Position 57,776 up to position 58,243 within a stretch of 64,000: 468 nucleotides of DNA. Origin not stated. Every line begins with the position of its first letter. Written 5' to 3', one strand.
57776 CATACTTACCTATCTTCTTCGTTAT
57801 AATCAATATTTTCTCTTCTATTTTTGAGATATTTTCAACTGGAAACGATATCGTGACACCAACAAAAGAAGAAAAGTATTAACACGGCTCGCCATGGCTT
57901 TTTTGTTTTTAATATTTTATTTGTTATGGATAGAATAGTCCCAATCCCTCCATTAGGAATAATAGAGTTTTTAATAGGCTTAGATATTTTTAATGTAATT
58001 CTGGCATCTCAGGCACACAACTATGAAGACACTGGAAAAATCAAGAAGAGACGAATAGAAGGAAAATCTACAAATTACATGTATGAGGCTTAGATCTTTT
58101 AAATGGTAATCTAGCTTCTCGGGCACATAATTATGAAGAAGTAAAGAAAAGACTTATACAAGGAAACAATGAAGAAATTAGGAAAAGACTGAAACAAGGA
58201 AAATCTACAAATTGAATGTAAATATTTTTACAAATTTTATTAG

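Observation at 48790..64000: Satellite array of at least 15 kb with three nested periodicities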

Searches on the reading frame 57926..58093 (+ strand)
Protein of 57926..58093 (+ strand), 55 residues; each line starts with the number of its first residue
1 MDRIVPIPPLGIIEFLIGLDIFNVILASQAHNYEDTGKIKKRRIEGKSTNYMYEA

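Call 53: find_encoding_contigs(protein=window:57926-58093:+, flank=10000, max_places=10)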
Protein window:57926-58093:+ (55 aa): no gene with exactly this product is on record in the collection.
